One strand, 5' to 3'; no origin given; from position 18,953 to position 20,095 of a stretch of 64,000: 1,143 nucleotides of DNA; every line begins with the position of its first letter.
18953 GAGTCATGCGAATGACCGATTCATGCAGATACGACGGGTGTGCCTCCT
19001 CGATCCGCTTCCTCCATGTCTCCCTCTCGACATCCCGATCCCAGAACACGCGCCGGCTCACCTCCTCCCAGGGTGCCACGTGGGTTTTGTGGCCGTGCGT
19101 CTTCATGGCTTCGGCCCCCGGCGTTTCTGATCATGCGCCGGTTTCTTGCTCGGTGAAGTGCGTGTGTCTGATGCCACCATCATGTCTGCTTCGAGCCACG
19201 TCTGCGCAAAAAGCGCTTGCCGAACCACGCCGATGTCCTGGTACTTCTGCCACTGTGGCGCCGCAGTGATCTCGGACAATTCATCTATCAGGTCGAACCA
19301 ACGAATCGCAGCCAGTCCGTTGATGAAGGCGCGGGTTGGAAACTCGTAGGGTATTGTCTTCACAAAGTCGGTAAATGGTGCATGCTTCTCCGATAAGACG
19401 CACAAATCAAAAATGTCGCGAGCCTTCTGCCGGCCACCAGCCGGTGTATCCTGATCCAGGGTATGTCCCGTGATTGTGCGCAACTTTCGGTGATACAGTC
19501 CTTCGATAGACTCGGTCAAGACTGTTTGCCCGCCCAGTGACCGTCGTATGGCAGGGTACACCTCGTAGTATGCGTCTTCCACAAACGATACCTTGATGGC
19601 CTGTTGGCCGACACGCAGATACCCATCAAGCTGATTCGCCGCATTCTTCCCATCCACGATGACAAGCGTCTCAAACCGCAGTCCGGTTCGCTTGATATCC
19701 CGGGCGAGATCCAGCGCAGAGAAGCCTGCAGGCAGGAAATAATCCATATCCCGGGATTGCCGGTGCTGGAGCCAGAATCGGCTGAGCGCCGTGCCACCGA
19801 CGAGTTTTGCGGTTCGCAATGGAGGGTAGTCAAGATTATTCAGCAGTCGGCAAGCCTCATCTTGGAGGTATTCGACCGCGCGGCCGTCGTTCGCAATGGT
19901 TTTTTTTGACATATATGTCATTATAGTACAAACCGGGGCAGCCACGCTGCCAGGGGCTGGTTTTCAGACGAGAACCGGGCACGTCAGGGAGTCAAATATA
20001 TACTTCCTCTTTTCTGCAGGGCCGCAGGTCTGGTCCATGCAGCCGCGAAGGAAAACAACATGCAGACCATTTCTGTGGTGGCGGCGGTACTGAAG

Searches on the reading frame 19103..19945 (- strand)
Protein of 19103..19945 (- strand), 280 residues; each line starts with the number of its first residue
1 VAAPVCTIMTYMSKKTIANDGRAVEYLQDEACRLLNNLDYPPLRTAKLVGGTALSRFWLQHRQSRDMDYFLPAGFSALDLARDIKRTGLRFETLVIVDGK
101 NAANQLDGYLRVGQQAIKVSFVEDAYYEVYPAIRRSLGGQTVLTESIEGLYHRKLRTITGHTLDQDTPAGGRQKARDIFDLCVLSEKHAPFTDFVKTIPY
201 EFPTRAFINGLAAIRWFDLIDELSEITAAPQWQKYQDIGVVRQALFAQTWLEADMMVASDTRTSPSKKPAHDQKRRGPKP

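Call 4: search_protein_families(library=pfam, proteins=[window:19103-19945:-], max_evalue=1)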
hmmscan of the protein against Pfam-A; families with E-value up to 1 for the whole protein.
window:19103-19945:- (280 aa): 1 family
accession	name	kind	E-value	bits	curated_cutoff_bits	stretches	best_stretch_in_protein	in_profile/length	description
PF08843.17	AbiEii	-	7e-13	49.5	22.5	1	48-207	17-191/238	Nucleotidyl transferase AbiEii toxin, Type IV TA system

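Call 5: search_protein_families(library=padloc, proteins=[window:19103-19945:-], max_evalue=1)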
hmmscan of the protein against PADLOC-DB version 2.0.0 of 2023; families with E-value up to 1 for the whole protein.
window:19103-19945:- (280 aa): 7 families
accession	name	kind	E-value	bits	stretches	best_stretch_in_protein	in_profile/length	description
PDLC02303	AbiEii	-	6.2e-05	20.5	1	47-188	42-185/249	AbiEii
PDLC02298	AbiEii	-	7.7e-05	20.2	1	34-189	14-163/220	AbiEii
PDLC02304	AbiEii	-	0.00045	18.3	1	49-72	46-70/260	AbiEii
PDLC02307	AbiEii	-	0.0023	15.8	1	143-189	114-149/219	AbiEii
PDLC02293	AbiEii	-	0.016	12.7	1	13-75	11-71/270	AbiEii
PDLC02313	AbiEii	-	0.033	11.7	0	172-196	176-200/254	AbiEii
PDLC02323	AbiEii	-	0.052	11.1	0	49-71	43-65/248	AbiEii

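Call 6: search_protein_families(library=ncbifam, proteins=[window:19103-19945:-], max_evalue=1)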
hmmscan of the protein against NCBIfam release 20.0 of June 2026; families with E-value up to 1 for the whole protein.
window:19103-19945:- (280 aa): 0 families

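Call 8: find_homologous_proteins(query=window:19103-19945:-)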
Query window:19103-19945:- (280 aa): 162 proteins with E <= 0.001 among 1869 candidates; the best 120 are listed.
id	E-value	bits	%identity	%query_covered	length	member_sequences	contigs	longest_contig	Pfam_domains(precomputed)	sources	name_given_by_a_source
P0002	1.2e-180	617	100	97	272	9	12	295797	PF08843.18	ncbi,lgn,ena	-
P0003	9.1e-72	260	50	79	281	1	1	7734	PF08843.18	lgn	-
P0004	3.6e-70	255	51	86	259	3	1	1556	PF08843.18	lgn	-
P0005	2.9e-69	252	47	89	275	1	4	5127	PF08843.18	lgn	-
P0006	7.8e-69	250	52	79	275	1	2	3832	PF08843.18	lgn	-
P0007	1.1e-68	250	51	79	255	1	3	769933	PF08843.18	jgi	jgi:hypothetical protein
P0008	1.3e-68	250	53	79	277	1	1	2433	PF08843.18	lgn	-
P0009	4.7e-68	248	50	79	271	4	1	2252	PF08843.18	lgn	-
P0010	5.0e-68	248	48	86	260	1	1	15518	PF08843.18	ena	-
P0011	1.8e-67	246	52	79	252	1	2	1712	PF08843.18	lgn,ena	-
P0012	2.0e-67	246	47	91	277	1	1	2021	PF08843.18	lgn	-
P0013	2.5e-67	245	49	86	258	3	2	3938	PF08843.18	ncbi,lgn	-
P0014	3.7e-67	245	51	79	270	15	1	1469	PF08843.18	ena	-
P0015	5.7e-67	244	50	81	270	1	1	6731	PF08843.18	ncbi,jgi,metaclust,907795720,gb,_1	metaclust:\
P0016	6.3e-67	244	49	89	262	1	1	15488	PF08843.18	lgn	-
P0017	8.1e-67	244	51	79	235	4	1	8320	PF08843.18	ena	-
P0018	1.0e-66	243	51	80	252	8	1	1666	PF08843.18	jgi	jgi:hypothetical protein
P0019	1.1e-66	243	50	79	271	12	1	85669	PF08843.18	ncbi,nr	ncbi:MAG: nucleotidyl transferase AbiEii/AbiGii toxin family protein [Dechloromonas sp.]|nr:nucleoti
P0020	1.1e-66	243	50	79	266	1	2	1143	PF08843.18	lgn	-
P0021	1.5e-66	243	47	93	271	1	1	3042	PF08843.18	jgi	-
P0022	1.5e-66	243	50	79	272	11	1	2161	PF08843.18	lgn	-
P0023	1.6e-66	243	51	81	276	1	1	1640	PF08843.18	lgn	-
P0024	1.6e-66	243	50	81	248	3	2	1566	PF08843.18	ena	-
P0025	2.1e-66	242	51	79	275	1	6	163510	PF08843.18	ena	-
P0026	3.7e-66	241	47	94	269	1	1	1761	PF08843.18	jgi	jgi:hypothetical protein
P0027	5.0e-66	241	54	73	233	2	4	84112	PF08843.18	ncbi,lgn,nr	ncbi:MAG: nucleotidyl transferase AbiEii/AbiGii toxin family protein [Burkholderiaceae bacterium]|nr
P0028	5.4e-66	241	49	91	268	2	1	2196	PF08843.18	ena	-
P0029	6.8e-66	241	50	81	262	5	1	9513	PF08843.18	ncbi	-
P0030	6.8e-66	241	50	79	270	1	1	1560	PF08843.18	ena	-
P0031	8.6e-66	240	50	79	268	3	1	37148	PF08843.18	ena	-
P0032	9.1e-66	240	47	90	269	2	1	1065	PF08843.18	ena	-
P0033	1.3e-65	240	50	81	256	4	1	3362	PF08843.18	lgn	-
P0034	1.4e-65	240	46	86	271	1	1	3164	PF08843.18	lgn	-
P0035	1.5e-65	239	50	79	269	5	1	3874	PF08843.18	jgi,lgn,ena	jgi:hypothetical protein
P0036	1.6e-65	239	49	82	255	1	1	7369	PF08843.18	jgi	jgi:hypothetical protein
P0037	1.7e-65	239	47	90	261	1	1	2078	PF08843.18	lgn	-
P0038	1.9e-65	239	46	90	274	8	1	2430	PF08843.18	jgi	-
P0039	2.0e-65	239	51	79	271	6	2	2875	PF08843.18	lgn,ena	-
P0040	2.0e-65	239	50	79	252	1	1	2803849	PF08843.18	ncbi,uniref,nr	ncbi:nucleotidyl transferase AbiEii/AbiGii toxin family protein [Orrella daihaiensis]|uniref:Nucleot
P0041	2.5e-65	239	46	90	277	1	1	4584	PF08843.18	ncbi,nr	ncbi:MAG: nucleotidyl transferase AbiEii/AbiGii toxin family protein [Rhodoferax sp.]|nr:nucleotidyl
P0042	3.1e-65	238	47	90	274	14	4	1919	PF08843.18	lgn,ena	-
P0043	3.3e-65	238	49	84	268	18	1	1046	PF08843.18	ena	-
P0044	4.0e-65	238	50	81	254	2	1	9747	PF08843.18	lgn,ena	-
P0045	4.1e-65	238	51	74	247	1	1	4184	PF08843.18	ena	-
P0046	4.2e-65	238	48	88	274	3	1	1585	PF08843.18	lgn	-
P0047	4.5e-65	238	49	84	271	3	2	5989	PF08843.18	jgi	jgi:hypothetical protein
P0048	6.0e-65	238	48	84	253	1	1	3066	PF08843.18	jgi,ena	jgi:hypothetical protein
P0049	6.7e-65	237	50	79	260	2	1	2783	PF08843.18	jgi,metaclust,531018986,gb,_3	metaclust:\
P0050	6.7e-65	237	49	79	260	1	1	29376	PF08843.18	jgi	jgi:Nucleotidyl transferase AbiEii toxin, Type IV TA system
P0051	6.7e-65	237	49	81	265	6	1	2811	PF08843.18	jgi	jgi:hypothetical protein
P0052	9.4e-65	237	49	79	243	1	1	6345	PF08843.18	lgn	-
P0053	1.1e-64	237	53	73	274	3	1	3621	PF08843.18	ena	-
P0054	1.1e-64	237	49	79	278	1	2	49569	PF08843.18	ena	-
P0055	1.3e-64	236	46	90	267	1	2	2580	PF08843.18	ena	-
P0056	1.5e-64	236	50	79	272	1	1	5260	PF08843.18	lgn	-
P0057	1.9e-64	236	50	79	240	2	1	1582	PF08843.18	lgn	-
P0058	2.0e-64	236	50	79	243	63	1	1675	PF08843.18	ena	-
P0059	2.0e-64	236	50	79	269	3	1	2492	PF08843.18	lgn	-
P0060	2.1e-64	236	49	79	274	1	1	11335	PF08843.18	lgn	-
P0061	2.2e-64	236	50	82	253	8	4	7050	PF08843.18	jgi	-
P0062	2.4e-64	236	55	72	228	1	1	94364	PF08843.18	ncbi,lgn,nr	ncbi:MAG: nucleotidyl transferase AbiEii/AbiGii toxin family protein [Sideroxyarcus sp.]|nr:nucleoti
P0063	2.7e-64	235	50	79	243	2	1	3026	PF08843.18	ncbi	-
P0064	3.7e-64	235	49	79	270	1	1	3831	PF08843.18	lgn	-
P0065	4.5e-64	235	49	81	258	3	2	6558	PF08843.18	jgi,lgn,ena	-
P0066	4.6e-64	235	50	81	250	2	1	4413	PF08843.18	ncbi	-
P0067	4.9e-64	235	46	90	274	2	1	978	PF08843.18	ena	-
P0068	5.7e-64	234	50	79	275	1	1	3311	PF08843.18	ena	-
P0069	6.5e-64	234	47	87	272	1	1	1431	PF08843.18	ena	-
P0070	6.6e-64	234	45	89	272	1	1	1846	PF08843.18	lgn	-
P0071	6.9e-64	234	46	91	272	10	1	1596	PF08843.18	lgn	-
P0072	9.1e-64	234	48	86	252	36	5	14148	PF08843.18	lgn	-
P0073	9.1e-64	234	49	79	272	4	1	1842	PF08843.18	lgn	-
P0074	1.0e-63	233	49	86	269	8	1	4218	PF08843.18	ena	-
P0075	1.2e-63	233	51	82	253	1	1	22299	PF08843.18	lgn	-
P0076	1.5e-63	233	47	91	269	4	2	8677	PF08843.18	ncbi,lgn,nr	ncbi:MAG: nucleotidyl transferase AbiEii/AbiGii toxin family protein [Rhodocyclaceae bacterium]|nr:n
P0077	1.8e-63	233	48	84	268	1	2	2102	PF08843.18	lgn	-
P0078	2.0e-63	233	49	79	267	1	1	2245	PF08843.18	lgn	-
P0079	2.3e-63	232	48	84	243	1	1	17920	PF08843.18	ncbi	-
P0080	2.8e-63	232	48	79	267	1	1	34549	PF08843.18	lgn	-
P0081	3.6e-63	232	49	79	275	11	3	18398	PF08843.18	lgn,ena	-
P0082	3.7e-63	232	50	79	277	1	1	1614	PF08843.18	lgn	-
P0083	4.3e-63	231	48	83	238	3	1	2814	PF08843.18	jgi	-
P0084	4.5e-63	231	44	89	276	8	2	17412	PF08843.18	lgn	-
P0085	4.6e-63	231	50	79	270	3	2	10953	PF08843.18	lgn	-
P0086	4.6e-63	231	47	83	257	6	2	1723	PF08843.18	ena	-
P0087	6.0e-63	231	49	80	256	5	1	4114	PF08843.18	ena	-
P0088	6.1e-63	231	45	86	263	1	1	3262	PF08843.18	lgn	-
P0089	7.9e-63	231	50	79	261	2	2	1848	PF08843.18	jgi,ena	jgi:hypothetical protein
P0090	8.0e-63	231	50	81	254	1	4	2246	PF08843.18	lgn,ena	-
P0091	1.3e-62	230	49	78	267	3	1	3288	PF08843.18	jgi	jgi:hypothetical protein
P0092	1.7e-62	230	49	80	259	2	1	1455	PF08843.18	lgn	-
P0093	2.7e-62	229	50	81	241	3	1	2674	PF08843.18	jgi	-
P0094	3.4e-62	228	46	91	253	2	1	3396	PF08843.18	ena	-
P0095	3.5e-62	228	48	79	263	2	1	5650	PF08843.18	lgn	-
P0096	4.2e-62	228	46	91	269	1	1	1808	PF08843.18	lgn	-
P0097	4.8e-62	228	49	79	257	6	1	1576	PF08843.18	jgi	-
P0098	4.9e-62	228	48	83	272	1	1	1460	PF08843.18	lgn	-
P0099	5.1e-62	228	49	79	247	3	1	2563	PF08843.18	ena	-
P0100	5.3e-62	228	50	83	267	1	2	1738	PF08843.18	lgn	-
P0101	6.2e-62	228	49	79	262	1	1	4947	PF08843.18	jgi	jgi:hypothetical protein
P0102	9.2e-62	227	47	79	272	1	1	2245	PF08843.18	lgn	-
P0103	9.2e-62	227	44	89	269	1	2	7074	PF08843.18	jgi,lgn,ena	-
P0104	9.6e-62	227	47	81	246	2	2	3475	PF08843.18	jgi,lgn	-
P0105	9.7e-62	227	50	72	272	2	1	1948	PF08843.18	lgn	-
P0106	1.1e-61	227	46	88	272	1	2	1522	PF08843.18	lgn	-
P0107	1.2e-61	227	46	85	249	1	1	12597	PF08843.18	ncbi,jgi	jgi:hypothetical protein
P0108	1.5e-61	226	50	79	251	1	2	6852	PF08843.18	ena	-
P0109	2.6e-61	226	46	91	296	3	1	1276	PF08843.18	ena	-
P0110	3.1e-61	225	48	81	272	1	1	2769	PF08843.18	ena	-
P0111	3.7e-61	225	50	74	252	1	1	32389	PF08843.18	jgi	jgi:hypothetical protein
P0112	3.9e-61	225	48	79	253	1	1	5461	PF08843.18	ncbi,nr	ncbi:MAG: nucleotidyl transferase AbiEii/AbiGii toxin family protein [Sulfurisoma sp.]|nr:nucleotidy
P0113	4.0e-61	225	45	93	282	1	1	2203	PF08843.18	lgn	-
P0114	4.4e-61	225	49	79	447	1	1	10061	PF08843.18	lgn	-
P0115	5.2e-61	225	45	88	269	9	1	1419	PF08843.18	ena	-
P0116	1.2e-60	223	48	79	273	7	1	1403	PF08843.18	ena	-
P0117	1.4e-60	223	45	91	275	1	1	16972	PF08843.18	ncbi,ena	-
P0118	1.6e-60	223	50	79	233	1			PF08843.18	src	-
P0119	1.5e-59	220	47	79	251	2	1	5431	PF08843.18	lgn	-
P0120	5.6e-59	218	46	84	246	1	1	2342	PF08843.18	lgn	-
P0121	8.3e-58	214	43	86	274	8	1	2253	PF08843.18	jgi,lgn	jgi:predicted nucleotidyltransferase component of viral defense system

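Call 10: find_encoding_contigs(protein=P0040, flank=4000, max_places=2)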
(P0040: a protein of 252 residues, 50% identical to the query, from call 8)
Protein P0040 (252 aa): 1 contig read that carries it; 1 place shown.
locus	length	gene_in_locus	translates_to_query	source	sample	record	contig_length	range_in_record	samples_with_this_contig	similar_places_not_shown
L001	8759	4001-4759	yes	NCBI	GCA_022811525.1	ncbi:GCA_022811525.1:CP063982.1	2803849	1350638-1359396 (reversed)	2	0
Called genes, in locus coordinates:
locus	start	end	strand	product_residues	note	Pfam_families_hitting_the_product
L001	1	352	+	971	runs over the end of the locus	PF00082:Peptidase_S8 (weak), PF13448:DUF4114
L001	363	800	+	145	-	PF07876:Dabb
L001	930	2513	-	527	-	PF00501:AMP-binding, PF13193:AMP-binding_C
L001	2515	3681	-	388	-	PF00108:Thiolase_N, PF08545:ACP_syn_III (faint), PF02803:Thiolase_C, PF22691:Thiolase_C_1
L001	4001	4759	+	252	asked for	PF08843:AbiEii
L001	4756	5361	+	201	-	-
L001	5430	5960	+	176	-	PF13338:AbiEi_4 (weak)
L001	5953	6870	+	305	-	PF08843:AbiEii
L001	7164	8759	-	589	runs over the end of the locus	PF00364:Biotin_lipoyl, PF25984:BSH_YknX (faint), PF07992:Pyr_redox_2, PF12831:FAD_oxidored (weak), PF13450:NAD_binding_8 (faint), PF13738:Pyr_redox_3 (faint), PF00070:Pyr_redox, PF02852:Pyr_redox_dim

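Call 11: find_encoding_contigs(protein=P0007, flank=4000, max_places=2)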
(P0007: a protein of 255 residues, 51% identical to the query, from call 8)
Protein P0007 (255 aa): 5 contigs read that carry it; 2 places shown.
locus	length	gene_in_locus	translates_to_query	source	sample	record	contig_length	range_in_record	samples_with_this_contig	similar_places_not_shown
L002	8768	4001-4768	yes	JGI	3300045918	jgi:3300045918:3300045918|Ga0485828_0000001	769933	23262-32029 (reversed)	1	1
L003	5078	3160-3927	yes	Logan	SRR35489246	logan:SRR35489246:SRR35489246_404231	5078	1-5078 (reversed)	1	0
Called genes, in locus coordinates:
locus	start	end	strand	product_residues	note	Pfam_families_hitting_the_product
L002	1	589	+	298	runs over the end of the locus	-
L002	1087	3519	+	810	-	PF13424:TPR_12, PF13414:TPR_11, PF14559:TPR_19, PF13414:TPR_11, PF13432:TPR_16, PF13414:TPR_11, PF13424:TPR_12, PF00515:TPR_1, +37 more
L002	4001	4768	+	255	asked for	PF08843:AbiEii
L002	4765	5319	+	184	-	-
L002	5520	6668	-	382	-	PF00268:Ribonuc_red_sm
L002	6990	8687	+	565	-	PF00015:MCPsignal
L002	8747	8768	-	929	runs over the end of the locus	PF00311:PEPcase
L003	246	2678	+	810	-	PF13424:TPR_12, PF13414:TPR_11, PF14559:TPR_19, PF13414:TPR_11, PF13432:TPR_16, PF13414:TPR_11, PF13424:TPR_12, PF00515:TPR_1, +37 more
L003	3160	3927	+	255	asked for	PF08843:AbiEii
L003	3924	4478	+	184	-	-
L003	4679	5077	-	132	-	?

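Call 14: find_encoding_contigs(protein=P0019, flank=4000, max_places=2)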
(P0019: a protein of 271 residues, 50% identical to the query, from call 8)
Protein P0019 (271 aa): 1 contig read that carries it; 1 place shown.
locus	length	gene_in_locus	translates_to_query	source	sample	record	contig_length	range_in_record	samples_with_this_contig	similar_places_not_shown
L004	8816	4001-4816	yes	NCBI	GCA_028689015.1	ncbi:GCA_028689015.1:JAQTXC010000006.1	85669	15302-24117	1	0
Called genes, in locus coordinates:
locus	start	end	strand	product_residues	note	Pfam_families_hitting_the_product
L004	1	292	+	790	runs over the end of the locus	PF00521:DNA_topoisoIV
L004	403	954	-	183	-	PF09361:Phasin_2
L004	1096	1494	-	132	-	PF03748:FliL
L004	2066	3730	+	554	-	PF00005:ABC_tran, PF02463:SMC_N (faint), PF13304:AAA_21 (faint), PF13555:AAA_29 (faint), PF12848:ABC_tran_Xtn, PF00005:ABC_tran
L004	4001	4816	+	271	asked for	PF08843:AbiEii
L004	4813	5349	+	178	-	-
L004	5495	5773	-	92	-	-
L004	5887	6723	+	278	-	PF13679:Methyltransf_32, PF13847:Methyltransf_31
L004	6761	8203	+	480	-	PF00128:Alpha-amylase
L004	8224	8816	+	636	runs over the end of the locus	PF01136:Peptidase_U32, PF12392:DUF3656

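Call 15: find_encoding_contigs(protein=P0025, flank=4000, max_places=2)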
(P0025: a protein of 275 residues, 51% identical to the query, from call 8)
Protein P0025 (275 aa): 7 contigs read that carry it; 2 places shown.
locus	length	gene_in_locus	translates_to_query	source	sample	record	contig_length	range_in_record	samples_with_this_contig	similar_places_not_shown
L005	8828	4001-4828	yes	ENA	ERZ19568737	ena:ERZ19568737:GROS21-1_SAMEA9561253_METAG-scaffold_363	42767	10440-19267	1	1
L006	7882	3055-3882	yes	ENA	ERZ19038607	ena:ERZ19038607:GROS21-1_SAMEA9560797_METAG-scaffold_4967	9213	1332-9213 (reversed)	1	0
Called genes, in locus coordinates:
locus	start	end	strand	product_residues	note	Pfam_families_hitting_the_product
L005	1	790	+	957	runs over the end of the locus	PF13510:Fer2_4, PF10588:NADH-G_4Fe-4S_3, PF12838:Fer4_7, PF14697:Fer4_21 (weak), PF22117:Fer4_Nqo3 (weak), PF04879:Molybdop_Fe4S4, PF00384:Molybdopterin, PF01568:Molydop_binding, +1 more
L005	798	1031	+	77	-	PF11390:FdsD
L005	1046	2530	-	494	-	PF03853:YjeF_N, PF01256:Carb_kinase, PF02110:HK (weak)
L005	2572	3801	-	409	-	PF00070:Pyr_redox (weak), PF01266:DAO, PF01494:FAD_binding_3 (faint), PF07992:Pyr_redox_2 (weak), PF13450:NAD_binding_8 (weak)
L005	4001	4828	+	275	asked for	PF08843:AbiEii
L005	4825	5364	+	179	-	-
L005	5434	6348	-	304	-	PF00849:PseudoU_synth_2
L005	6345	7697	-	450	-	PF01554:MatE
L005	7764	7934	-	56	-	-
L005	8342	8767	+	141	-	PF00072:Response_reg (weak)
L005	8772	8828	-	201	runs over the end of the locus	PF02545:Maf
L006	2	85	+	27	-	?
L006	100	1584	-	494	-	PF03853:YjeF_N, PF01256:Carb_kinase, PF02110:HK (weak)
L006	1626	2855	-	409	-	PF00070:Pyr_redox (weak), PF01266:DAO, PF01494:FAD_binding_3 (faint), PF07992:Pyr_redox_2 (weak), PF13450:NAD_binding_8 (weak)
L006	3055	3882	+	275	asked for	PF08843:AbiEii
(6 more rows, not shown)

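Call 22: search_solved_structures(query=window:19103-19921:-, max_evalue=1, show_alignments=3)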
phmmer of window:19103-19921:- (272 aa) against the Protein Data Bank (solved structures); distinct sequences matched with E-value up to 1: 0.

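Call 47: search_solved_structures(query=A4, max_evalue=10, show_alignments=4)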
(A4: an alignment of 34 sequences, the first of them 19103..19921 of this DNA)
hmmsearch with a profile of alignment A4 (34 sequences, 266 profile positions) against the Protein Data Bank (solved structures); distinct sequences matched with E-value up to 10: 2.
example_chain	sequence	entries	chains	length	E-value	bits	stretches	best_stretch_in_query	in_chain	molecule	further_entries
4o8s_A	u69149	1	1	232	0.025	17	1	153-175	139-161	Putative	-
4ok0_A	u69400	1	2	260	0.028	16.9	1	153-175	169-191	Putative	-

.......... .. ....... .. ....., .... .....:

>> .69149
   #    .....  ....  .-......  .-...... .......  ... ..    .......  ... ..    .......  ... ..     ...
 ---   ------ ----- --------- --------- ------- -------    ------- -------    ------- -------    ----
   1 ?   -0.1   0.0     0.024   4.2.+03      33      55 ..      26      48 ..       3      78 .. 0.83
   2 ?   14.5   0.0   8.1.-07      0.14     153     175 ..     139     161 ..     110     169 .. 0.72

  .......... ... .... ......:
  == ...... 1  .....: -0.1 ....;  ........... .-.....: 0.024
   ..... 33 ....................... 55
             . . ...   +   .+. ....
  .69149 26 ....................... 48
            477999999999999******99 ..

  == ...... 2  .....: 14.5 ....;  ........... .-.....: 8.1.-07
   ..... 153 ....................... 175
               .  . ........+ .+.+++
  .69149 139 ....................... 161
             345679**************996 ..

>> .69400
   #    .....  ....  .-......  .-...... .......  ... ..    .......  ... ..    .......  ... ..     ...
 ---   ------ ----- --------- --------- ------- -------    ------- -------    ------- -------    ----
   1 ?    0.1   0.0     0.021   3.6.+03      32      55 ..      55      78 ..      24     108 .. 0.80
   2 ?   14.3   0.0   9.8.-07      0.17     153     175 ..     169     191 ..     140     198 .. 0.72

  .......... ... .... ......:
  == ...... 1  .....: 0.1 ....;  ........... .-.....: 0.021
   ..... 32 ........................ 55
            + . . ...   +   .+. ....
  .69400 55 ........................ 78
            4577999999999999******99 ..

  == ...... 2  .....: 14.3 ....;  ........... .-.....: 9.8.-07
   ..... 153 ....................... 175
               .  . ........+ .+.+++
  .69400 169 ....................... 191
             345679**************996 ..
